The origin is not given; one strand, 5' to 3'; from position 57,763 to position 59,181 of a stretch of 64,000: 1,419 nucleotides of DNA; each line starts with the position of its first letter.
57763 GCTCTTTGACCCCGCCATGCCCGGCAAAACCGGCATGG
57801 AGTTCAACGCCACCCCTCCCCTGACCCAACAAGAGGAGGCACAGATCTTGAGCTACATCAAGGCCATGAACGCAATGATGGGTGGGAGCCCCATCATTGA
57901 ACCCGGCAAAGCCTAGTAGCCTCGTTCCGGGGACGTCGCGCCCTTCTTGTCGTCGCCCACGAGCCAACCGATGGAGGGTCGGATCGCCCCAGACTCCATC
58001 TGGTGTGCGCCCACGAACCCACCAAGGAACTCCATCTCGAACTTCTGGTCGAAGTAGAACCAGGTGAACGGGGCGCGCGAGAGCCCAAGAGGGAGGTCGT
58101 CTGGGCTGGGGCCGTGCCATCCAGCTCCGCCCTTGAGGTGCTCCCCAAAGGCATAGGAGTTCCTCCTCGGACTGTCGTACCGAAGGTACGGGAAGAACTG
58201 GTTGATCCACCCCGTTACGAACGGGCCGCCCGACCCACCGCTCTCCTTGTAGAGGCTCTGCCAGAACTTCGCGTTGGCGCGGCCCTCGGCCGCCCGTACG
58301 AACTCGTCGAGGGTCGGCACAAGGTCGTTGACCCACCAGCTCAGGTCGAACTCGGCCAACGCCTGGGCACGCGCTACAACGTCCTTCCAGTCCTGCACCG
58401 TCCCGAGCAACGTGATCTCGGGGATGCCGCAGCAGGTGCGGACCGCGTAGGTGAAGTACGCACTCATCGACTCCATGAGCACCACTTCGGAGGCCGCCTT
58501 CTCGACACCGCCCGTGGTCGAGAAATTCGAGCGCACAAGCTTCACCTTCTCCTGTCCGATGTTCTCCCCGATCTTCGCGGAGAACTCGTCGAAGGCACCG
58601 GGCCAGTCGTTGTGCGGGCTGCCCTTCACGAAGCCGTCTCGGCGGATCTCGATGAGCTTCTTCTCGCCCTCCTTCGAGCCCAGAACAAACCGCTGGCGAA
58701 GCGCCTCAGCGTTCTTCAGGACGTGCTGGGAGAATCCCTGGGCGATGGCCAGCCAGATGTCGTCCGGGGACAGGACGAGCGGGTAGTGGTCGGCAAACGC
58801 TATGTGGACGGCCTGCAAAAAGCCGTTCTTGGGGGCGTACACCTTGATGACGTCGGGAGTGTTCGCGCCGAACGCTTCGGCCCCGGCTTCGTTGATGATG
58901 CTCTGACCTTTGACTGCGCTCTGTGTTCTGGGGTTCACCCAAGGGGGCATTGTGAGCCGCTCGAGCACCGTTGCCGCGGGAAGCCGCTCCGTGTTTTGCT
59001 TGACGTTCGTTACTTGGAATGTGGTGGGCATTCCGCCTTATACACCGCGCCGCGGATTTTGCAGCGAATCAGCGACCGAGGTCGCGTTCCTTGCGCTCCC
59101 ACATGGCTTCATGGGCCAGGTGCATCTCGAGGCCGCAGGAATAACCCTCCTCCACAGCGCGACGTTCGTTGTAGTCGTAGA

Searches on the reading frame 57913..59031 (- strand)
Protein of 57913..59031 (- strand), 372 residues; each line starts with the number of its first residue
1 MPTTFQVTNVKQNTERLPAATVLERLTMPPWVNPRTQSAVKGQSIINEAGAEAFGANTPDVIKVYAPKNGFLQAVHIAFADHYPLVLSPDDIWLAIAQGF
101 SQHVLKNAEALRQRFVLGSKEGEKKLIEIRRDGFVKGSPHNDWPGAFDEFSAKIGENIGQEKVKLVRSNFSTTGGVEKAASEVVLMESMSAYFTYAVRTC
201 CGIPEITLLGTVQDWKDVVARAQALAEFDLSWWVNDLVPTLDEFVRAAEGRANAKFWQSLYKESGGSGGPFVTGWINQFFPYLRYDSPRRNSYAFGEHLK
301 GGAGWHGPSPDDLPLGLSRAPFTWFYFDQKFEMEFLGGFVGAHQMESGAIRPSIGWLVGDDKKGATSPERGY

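Call 10: search_protein_families(library=phrogs, proteins=[window:57913-59031:-], max_evalue=0.001)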
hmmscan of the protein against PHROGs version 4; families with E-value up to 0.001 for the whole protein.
window:57913-59031:- (372 aa): 0 families

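Call 19: find_encoding_contigs(protein=window:57913-59031:-, flank=10000, max_places=1)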
Protein window:57913-59031:- (372 aa): 3 contigs read that carry it; 1 place shown.
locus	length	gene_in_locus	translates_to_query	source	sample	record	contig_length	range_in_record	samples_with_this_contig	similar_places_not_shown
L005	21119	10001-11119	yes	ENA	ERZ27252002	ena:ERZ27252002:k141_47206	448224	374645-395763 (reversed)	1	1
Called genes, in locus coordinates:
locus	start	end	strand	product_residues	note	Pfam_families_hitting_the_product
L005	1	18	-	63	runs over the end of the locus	-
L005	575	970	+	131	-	-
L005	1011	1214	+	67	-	-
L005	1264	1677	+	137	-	PF20213:DUF6573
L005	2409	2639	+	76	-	-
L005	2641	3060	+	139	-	PF23835:DUF7205 (faint)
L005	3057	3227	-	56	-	-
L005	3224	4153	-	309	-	-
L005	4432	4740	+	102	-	-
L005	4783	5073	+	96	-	-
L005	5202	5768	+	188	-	-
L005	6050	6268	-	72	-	-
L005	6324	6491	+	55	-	-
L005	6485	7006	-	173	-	-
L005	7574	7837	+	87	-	-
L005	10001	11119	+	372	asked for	PF14388:DUF4419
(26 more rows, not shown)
